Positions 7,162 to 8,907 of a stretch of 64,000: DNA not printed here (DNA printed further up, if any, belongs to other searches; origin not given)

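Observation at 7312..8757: YdhS-like flavoprotein carries a CysE-mimic C-terminal tail (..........): candidate new cysteine-synthase partner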

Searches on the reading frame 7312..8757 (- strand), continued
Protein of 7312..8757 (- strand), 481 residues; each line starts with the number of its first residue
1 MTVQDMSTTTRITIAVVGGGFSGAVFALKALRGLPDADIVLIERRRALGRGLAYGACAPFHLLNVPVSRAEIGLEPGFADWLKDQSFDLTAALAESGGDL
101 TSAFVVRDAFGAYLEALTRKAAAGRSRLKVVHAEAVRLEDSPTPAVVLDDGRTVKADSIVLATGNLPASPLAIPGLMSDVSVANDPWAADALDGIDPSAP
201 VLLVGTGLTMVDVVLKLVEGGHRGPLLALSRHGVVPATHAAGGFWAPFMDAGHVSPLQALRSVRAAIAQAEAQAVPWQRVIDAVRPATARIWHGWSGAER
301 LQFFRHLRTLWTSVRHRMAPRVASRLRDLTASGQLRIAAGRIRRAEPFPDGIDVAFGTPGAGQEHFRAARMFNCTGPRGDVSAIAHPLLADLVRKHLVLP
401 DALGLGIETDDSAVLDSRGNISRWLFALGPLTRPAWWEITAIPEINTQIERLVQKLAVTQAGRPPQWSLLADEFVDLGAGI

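Call 76: find_homologous_proteins(query=P0197)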
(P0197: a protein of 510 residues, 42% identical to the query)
Query P0197 (510 aa): 2334 proteins with E <= 0.001 among 8000 candidates; the best 120 are listed.
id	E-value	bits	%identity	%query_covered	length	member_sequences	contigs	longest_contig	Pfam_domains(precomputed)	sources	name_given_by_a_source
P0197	0.0e+0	1130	100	100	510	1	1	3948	PF07992.21,PF13454.13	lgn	-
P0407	8.5e-177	607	58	99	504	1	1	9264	PF13454.13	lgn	-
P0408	3.4e-170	585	56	100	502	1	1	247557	PF07992.21,PF13454.13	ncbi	ncbi:MAG: FAD/NAD(P)-binding protein [Pyrinomonadaceae bacterium]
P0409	2.8e-166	572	57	91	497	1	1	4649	PF07992.21,PF13454.13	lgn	-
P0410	4.0e-162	559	55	99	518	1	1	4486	PF07992.21,PF13454.13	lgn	-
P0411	6.8e-148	512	59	85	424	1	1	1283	PF13454.13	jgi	jgi:uncharacterized NAD(P)/FAD-binding protein YdhS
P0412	8.3e-146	505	54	93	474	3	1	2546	PF01266.31,PF07992.21,PF13454.13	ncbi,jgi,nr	ncbi:MAG: hypothetical protein QOH96_2185 [Blastocatellia bacterium]|jgi:uncharacterized NAD(P)/FAD-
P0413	4.8e-139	482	54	90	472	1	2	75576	PF01266.31,PF07992.21,PF13454.13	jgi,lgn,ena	jgi:uncharacterized NAD(P)/FAD-binding protein YdhS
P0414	2.4e-135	470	50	93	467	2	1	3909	PF01266.31,PF07992.21,PF13454.13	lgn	-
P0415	1.4e-134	468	51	93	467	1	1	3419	PF01266.31,PF07992.21,PF13454.13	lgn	-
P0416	2.3e-131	457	59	71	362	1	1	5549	PF07992.21,PF13454.13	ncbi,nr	ncbi:MAG TPA: FAD/NAD(P)-binding protein, partial [Pyrinomonadaceae bacterium]|nr:FAD/NAD(P)-binding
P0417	5.6e-125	436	47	92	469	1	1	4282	PF01266.31,PF07992.21,PF13454.13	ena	-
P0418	5.9e-124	433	48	90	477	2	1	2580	PF13454.13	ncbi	-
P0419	1.9e-121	424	44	93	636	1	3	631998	PF05995.19,PF01266.31,PF07883.18,PF00190.29,PF07992.21,PF13454.13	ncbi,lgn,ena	-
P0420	8.2e-121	422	47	92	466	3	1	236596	PF07992.21,PF13454.13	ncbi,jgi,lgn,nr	ncbi:MAG: hypothetical protein QOH71_550 [Blastocatellia bacterium]|jgi:uncharacterized NAD(P)/FAD-b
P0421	2.4e-120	421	45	94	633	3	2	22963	PF05995.19,PF01266.31,PF07883.18,PF07992.21,PF13454.13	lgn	-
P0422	2.6e-120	421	47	92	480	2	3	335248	PF13454.13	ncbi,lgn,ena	-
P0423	4.9e-120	420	48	94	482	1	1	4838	PF13454.13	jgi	jgi:uncharacterized NAD(P)/FAD-binding protein YdhS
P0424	5.8e-120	420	45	94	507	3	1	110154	PF01266.31,PF13434.13,PF07992.21,PF13454.13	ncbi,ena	-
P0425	4.9e-119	416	48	92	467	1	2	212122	PF13454.13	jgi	jgi:uncharacterized NAD(P)/FAD-binding protein YdhS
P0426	8.5e-119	416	49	92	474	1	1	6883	PF07992.21,PF13454.13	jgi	jgi:uncharacterized NAD(P)/FAD-binding protein YdhS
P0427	1.6e-117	411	49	92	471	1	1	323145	PF13454.13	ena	-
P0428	4.1e-117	410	46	91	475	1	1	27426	PF01266.31,PF07992.21,PF13454.13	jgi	jgi:uncharacterized NAD(P)/FAD-binding protein YdhS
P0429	5.2e-117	410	45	95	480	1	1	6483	PF01266.31,PF07992.21,PF13454.13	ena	-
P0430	6.1e-117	410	48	91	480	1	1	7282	PF01266.31,PF07992.21,PF13454.13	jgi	jgi:uncharacterized NAD(P)/FAD-binding protein YdhS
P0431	7.9e-117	409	44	93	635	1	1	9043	PF05995.19,PF07992.21,PF13454.13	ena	-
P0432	1.8e-116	408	48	92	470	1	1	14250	PF07992.21,PF13454.13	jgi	jgi:uncharacterized NAD(P)/FAD-binding protein YdhS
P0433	2.2e-116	408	47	92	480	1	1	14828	PF01266.31,PF13450.13,PF07992.21,PF13454.13,PF05834.19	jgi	jgi:uncharacterized NAD(P)/FAD-binding protein YdhS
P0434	3.4e-116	407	46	92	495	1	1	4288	PF01266.31,PF07992.21,PF13454.13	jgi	jgi:uncharacterized NAD(P)/FAD-binding protein YdhS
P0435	3.9e-116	407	47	91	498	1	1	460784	PF01266.31,PF13450.13,PF07992.21,PF13454.13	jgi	jgi:uncharacterized NAD(P)/FAD-binding protein YdhS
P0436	1.5e-115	405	44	92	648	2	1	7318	PF05995.19,PF07883.18,PF07992.21,PF13454.13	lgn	-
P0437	1.8e-115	405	44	94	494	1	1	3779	PF01266.31,PF13434.13,PF13450.13,PF07992.21,PF13738.13,PF13454.13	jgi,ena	-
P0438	2.1e-115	404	46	91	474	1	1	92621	PF13454.13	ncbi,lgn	-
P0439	4.0e-115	404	44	91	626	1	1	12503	PF05995.19,PF07883.18,PF07992.21,PF13454.13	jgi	-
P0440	6.5e-115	403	44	91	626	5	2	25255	PF05995.19,PF07883.18,PF07992.21,PF13454.13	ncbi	-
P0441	7.4e-115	403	45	93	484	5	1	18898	PF01266.31,PF13434.13,PF07992.21,PF13454.13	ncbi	-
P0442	8.7e-115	402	46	86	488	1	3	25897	PF01266.31,PF13450.13,PF07992.21,PF13454.13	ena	-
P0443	2.2e-114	401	44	96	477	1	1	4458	PF01266.31,PF13434.13,PF07992.21,PF13454.13,PF05834.19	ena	-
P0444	4.0e-114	400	45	95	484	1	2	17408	PF01266.31,PF13450.13,PF07992.21,PF13454.13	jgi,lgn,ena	jgi:uncharacterized NAD(P)/FAD-binding protein YdhS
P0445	5.0e-114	400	47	92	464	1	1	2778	PF01266.31,PF07992.21,PF13454.13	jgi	jgi:uncharacterized NAD(P)/FAD-binding protein YdhS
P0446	5.4e-114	400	46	92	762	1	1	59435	PF01266.31,PF13434.13,PF07992.21,PF13454.13,PF00753.34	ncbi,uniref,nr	ncbi:FAD/NAD(P)-binding protein [Nostoc sp. WHI]|uniref:FAD/NAD(P)-binding protein n=1 Tax=Nostoc sp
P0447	8.1e-114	399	49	91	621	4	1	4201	PF13454.13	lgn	-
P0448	8.4e-114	399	47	92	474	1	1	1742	PF01266.31,PF07992.21,PF13454.13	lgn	-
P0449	8.8e-114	399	45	93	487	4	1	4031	PF01266.31,PF13450.13,PF07992.21,PF13454.13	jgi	jgi:uncharacterized NAD(P)/FAD-binding protein YdhS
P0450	9.7e-114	399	45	92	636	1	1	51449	PF05995.19,PF01266.31,PF07883.18,PF07992.21,PF13454.13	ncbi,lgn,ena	-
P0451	1.5e-113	398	45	92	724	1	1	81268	PF13434.13,PF07992.21,PF13454.13,PF00753.34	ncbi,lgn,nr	ncbi:MAG: FAD/NAD(P)-binding protein [Aulosira sp. DedQUE10]|nr:FAD/NAD(P)-binding protein [Aulosira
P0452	1.7e-113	398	45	93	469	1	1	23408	PF01266.31,PF07992.21,PF13454.13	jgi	jgi:uncharacterized NAD(P)/FAD-binding protein YdhS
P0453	3.0e-113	397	46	91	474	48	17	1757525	PF13450.13,PF13454.13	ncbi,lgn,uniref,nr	ncbi:hypothetical protein D9623_15655 [Azospirillum brasilense]|uniref:FAD/NAD(P)-binding protein n=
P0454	4.7e-113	397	46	89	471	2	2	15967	PF01266.31,PF07992.21,PF13454.13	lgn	-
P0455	6.6e-113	396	45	89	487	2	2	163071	PF01266.31,PF07992.21,PF13454.13,PF05834.19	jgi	jgi:uncharacterized NAD(P)/FAD-binding protein YdhS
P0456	9.1e-113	396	48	92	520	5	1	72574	PF07992.21,PF13454.13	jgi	jgi:uncharacterized NAD(P)/FAD-binding protein YdhS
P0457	9.2e-113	396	47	92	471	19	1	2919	PF07992.21,PF13454.13,PF05834.19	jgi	jgi:uncharacterized NAD(P)/FAD-binding protein YdhS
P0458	1.3e-112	395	48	91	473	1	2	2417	PF01266.31,PF13454.13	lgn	-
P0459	2.3e-112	394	43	92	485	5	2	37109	PF01266.31,PF07992.21,PF13454.13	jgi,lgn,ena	jgi:uncharacterized NAD(P)/FAD-binding protein YdhS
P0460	4.1e-112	394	47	92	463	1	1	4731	PF13454.13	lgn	-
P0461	4.7e-112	393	46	91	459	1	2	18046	PF01266.31,PF13434.13,PF07992.21,PF13454.13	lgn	-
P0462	5.4e-112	393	44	93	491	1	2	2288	PF01266.31,PF13434.13,PF13450.13,PF07992.21,PF13738.13,PF13454.13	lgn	-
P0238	1.5e-111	392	47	94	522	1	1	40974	PF01266.31,PF07992.21,PF13454.13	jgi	jgi:uncharacterized NAD(P)/FAD-binding protein YdhS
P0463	1.5e-111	392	45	92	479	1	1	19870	PF13454.13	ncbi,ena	-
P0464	1.6e-111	392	46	91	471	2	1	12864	PF07992.21,PF13454.13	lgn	-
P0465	1.9e-111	391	45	95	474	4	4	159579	PF13454.13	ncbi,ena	-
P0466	2.2e-111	391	46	91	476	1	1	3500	PF01266.31,PF07992.21,PF13454.13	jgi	jgi:uncharacterized NAD(P)/FAD-binding protein YdhS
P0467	2.3e-111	391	44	91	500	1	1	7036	PF01266.31,PF07992.21,PF13454.13,PF05834.19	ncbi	-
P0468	2.5e-111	391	46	91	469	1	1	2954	PF01266.31,PF13454.13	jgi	jgi:uncharacterized NAD(P)/FAD-binding protein YdhS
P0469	2.6e-111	391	41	94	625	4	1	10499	PF05995.19,PF07883.18,PF07992.21,PF13454.13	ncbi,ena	-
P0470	3.2e-111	391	45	92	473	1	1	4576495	PF01266.31,PF07992.21,PF13454.13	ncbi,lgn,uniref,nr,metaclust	ncbi:FAD/NAD(P)-binding protein [Pseudanabaena sp. PCC 6802]|uniref:FAD/NAD(P)-binding protein n=1 T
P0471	3.5e-111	391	48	91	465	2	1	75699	PF01266.31,PF07992.21,PF13454.13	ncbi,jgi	ncbi:MAG: FAD/NAD(P)-binding protein [Pseudomonadota bacterium]|jgi:uncharacterized NAD(P)/FAD-bindi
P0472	3.6e-111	391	44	95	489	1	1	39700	PF01266.31,PF13434.13,PF13450.13,PF07992.21,PF13454.13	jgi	-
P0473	4.4e-111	390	44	92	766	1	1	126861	PF01266.31,PF13434.13,PF07992.21,PF13454.13,PF00753.34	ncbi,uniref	ncbi:FAD/NAD(P)-binding protein [Chlorogloeopsis sp. ULAP02]|uniref:FAD/NAD(P)-binding protein n=1 T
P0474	4.6e-111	390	47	92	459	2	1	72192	PF07992.21,PF13454.13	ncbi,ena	-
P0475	4.8e-111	390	46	92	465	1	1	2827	PF01266.31,PF13454.13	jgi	jgi:uncharacterized NAD(P)/FAD-binding protein YdhS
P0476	5.8e-111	390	46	95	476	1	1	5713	PF01266.31,PF07992.21,PF13454.13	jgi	jgi:uncharacterized NAD(P)/FAD-binding protein YdhS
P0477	6.8e-111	390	45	92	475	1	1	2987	PF01266.31,PF13434.13,PF13450.13,PF07992.21,PF13454.13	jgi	jgi:uncharacterized NAD(P)/FAD-binding protein YdhS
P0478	7.4e-111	389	44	91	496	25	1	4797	PF01266.31,PF13450.13,PF07992.21,PF13454.13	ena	-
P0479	1.1e-110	389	43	93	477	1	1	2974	PF01266.31,PF13450.13,PF07992.21,PF13454.13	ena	-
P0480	2.2e-110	388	45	92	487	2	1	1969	PF01266.31,PF13450.13,PF07992.21,PF13454.13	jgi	jgi:uncharacterized NAD(P)/FAD-binding protein YdhS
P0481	2.4e-110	388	46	84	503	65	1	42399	PF01266.31,PF13434.13,PF13450.13,PF07992.21,PF13454.13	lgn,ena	-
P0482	3.8e-110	387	46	91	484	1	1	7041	PF01266.31,PF13450.13,PF07992.21,PF13454.13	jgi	jgi:uncharacterized NAD(P)/FAD-binding protein YdhS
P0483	3.9e-110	387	45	92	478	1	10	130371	PF13454.13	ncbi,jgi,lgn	-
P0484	4.0e-110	387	45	93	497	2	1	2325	PF01266.31,PF13450.13,PF07992.21,PF13454.13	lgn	-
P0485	4.1e-110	387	45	91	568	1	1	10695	PF01266.31,PF13450.13,PF07992.21,PF13454.13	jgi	jgi:uncharacterized NAD(P)/FAD-binding protein YdhS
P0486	4.5e-110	387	46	84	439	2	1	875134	PF13454.13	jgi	jgi:uncharacterized NAD(P)/FAD-binding protein YdhS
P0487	6.3e-110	386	45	92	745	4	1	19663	PF01266.31,PF13450.13,PF07992.21,PF13454.13,PF00753.34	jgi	jgi:uncharacterized NAD(P)/FAD-binding protein YdhS/glyoxylase-like metal-dependent hydrolase (beta-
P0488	8.8e-110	386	43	98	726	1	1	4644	PF01266.31,PF13454.13,PF00753.34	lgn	-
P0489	1.5e-109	385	44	93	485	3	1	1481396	PF01266.31,PF13450.13,PF07992.21,PF13454.13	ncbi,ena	-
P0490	1.6e-109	385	47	91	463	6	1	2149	PF13454.13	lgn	-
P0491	1.9e-109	385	43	92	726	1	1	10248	PF13434.13,PF13454.13,PF00753.34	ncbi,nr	ncbi:MAG: FAD/NAD(P)-binding protein [Stigonema ocellatum SAG 48.90 = DSM 106950]|nr:FAD/NAD(P)-bind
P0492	1.9e-109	385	46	89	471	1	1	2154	PF07992.21,PF13454.13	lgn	-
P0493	2.0e-109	385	45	97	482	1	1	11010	PF07992.21,PF13454.13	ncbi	-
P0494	2.1e-109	385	45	91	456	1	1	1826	PF07992.21,PF13454.13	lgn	-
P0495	2.4e-109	385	45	93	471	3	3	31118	PF13450.13,PF07992.21,PF13454.13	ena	-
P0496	2.4e-109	385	43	94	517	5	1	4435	PF01266.31,PF13450.13,PF07992.21,PF13738.13,PF13454.13,PF05834.19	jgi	jgi:uncharacterized NAD(P)/FAD-binding protein YdhS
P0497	2.6e-109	384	44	92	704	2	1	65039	PF13434.13,PF07992.21,PF13454.13,PF00753.34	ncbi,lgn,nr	ncbi:putative hydroxyacylglutathione hydrolase [Tolypothrix sp. NIES-4075]|nr:putative hydroxyacylgl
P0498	2.8e-109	384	46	91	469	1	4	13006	PF01266.31,PF07992.21,PF13454.13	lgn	-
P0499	2.9e-109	384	46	91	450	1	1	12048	PF01266.31,PF13434.13,PF07992.21,PF13454.13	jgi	jgi:uncharacterized NAD(P)/FAD-binding protein YdhS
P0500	3.5e-109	384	47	91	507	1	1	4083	PF01266.31,PF13450.13,PF13454.13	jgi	jgi:uncharacterized NAD(P)/FAD-binding protein YdhS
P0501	3.5e-109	384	44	93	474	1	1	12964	PF01266.31,PF13450.13,PF07992.21,PF13454.13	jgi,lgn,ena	-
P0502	3.7e-109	384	45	92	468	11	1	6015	PF01266.31,PF07992.21,PF13454.13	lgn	-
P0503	3.8e-109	384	47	89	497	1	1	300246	PF01266.31,PF13454.13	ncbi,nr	ncbi:MAG: FAD/NAD(P)-binding protein [bacterium]|nr:FAD/NAD(P)-binding protein [bacterium]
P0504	4.2e-109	384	45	91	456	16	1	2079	PF01266.31,PF13450.13,PF07992.21,PF13454.13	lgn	-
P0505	4.4e-109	384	44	93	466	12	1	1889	PF01266.31,PF13454.13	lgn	-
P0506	4.5e-109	384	47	89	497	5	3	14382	PF01266.31,PF13454.13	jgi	jgi:uncharacterized NAD(P)/FAD-binding protein YdhS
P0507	5.5e-109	383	47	91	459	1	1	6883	PF01266.31,PF13450.13,PF07992.21,PF00070.34,PF13454.13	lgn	-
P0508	5.5e-109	383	47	91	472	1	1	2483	PF01266.31,PF07992.21,PF13454.13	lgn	-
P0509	5.8e-109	383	43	94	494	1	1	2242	PF01266.31,PF13434.13,PF13450.13,PF07992.21,PF13738.13,PF13454.13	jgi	jgi:uncharacterized NAD(P)/FAD-binding protein YdhS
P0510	6.2e-109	383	46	94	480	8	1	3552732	PF01266.31,PF07992.21,PF13454.13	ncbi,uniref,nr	ncbi:FAD/NAD(P)-binding protein [Methylococcus capsulatus]|uniref:FAD/NAD(P)-binding protein n=1 Tax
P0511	7.7e-109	383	44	91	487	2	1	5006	PF13454.13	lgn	-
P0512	1.3e-108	382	44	93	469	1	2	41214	PF01266.31,PF07992.21,PF13454.13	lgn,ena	-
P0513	1.4e-108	382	46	92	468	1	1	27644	PF07992.21,PF13454.13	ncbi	ncbi:MAG: FAD/NAD(P)-binding protein [Phycisphaerales bacterium]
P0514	1.8e-108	382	45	91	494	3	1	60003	PF01266.31,PF13454.13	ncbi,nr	ncbi:MAG: FAD/NAD(P)-binding protein [Phycisphaeraceae bacterium]|nr:FAD/NAD(P)-binding protein [Phy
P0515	2.1e-108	381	45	91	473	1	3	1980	PF01266.31,PF13454.13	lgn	-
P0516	2.3e-108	381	44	90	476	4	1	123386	PF01266.31,PF13450.13,PF07992.21,PF13454.13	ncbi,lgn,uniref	ncbi:FAD/NAD(P)-binding protein [Aerosakkonema sp. BLCC-F183]|uniref:FAD/NAD(P)-binding protein n=1 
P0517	2.3e-108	381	44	93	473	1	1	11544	PF01266.31,PF13434.13,PF13450.13,PF07992.21,PF00070.34,PF13738.13,PF13454.13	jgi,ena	-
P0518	2.4e-108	381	44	93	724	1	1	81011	PF13434.13,PF07992.21,PF13454.13,PF00753.34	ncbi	ncbi:hypothetical protein NUACC21_19540 [Scytonema sp. NUACC21]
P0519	2.4e-108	381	45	95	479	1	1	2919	PF07992.21,PF13454.13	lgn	-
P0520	2.8e-108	381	42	93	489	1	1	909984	PF01266.31,PF13450.13,PF07992.21,PF13454.13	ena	-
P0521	3.0e-108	381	43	90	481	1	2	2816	PF07992.21,PF13454.13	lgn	-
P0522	3.0e-108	381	45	91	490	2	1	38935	PF01266.31,PF07992.21,PF13454.13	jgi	jgi:uncharacterized NAD(P)/FAD-binding protein YdhS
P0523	3.4e-108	381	44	90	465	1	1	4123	PF01266.31,PF07992.21,PF13454.13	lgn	-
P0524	3.4e-108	381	47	91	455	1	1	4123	PF01266.31,PF13450.13,PF13454.13,PF05834.19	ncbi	-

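Call 79: find_encoding_contigs(protein=P0408, flank=10000, max_places=1)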
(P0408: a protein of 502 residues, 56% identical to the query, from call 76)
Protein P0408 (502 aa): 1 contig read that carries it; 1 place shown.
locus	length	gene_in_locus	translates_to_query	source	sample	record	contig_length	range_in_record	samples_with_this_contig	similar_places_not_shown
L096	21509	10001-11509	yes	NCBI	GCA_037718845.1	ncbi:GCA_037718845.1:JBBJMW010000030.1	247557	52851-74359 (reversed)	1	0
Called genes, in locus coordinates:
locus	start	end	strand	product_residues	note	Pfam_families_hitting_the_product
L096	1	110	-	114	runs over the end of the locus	PF19371:DUF5946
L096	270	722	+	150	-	-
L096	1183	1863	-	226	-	PF06210:DUF1003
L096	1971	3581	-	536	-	PF00474:SSF, PF13520:AA_permease_2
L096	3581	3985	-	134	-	PF04341:DUF485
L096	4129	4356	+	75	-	-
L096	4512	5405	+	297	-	PF00484:Pro_CA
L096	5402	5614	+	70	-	-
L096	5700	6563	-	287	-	PF01738:DLH, PF00326:Peptidase_S9 (faint)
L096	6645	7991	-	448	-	PF01553:Acyltransferase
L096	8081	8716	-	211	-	PF01569:PAP2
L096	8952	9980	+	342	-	PF07521:RMMBL (weak)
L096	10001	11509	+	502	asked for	PF13454:NAD_binding_9, PF07992:Pyr_redox_2 (weak)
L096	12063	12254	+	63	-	PF03534:SpvB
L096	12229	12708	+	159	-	PF03534:SpvB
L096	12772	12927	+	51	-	PF03534:SpvB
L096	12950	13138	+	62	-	-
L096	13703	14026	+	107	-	-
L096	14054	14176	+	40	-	-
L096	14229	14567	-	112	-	-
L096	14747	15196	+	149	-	PF12255:TcdB_toxin_midC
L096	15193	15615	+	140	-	-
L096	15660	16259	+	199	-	-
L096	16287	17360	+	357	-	PF00872:Transposase_mut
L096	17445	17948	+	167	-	-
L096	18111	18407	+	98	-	-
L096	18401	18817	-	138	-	-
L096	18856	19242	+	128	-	PF05593:RHS_repeat (faint)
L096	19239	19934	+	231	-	-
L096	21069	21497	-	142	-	-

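Call 80: find_encoding_contigs(protein=P0419, flank=8000, max_places=1)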
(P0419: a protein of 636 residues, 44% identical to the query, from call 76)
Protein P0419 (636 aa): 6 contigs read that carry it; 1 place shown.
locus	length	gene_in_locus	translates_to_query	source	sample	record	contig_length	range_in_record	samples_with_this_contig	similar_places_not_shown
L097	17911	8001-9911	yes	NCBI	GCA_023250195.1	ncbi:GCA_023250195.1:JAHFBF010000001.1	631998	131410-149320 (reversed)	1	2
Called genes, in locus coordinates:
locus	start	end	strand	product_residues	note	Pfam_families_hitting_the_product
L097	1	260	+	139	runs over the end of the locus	-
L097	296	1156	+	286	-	PF04542:Sigma70_r2, PF04539:Sigma70_r3 (weak), PF08281:Sigma70_r4_2 (faint), PF04545:Sigma70_r4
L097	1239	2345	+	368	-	PF02481:DNA_processg_A, PF18306:LDcluster4 (faint), PF17782:WHD_DprA (faint)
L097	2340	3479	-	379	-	PF02685:Glucokinase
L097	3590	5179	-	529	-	PF00682:HMGL-like, PF22617:HCS_D2, PF08502:LeuA_dimer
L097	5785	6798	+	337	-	-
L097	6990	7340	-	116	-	PF01909:NTP_transf_2, PF18765:Polbeta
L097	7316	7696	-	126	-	PF05168:HEPN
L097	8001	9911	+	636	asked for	PF05995:CDO_I, PF00190:Cupin_1 (faint), PF07883:Cupin_2, PF07992:Pyr_redox_2 (faint), PF01266:DAO (faint), PF13454:NAD_binding_9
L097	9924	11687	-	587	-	PF03717:PBP_dimer, PF00905:Transpeptidase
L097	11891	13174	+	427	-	PF02812:ELFV_dehydrog_N, PF00208:ELFV_dehydrog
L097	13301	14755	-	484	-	PF02934:GatB_N, PF02637:GatB_Yqey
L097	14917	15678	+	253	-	PF00290:Trp_syntA, PF00977:His_biosynth (weak)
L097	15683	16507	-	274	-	PF01177:Asp_Glu_race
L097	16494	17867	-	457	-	PF11741:AMIN, PF01520:Amidase_3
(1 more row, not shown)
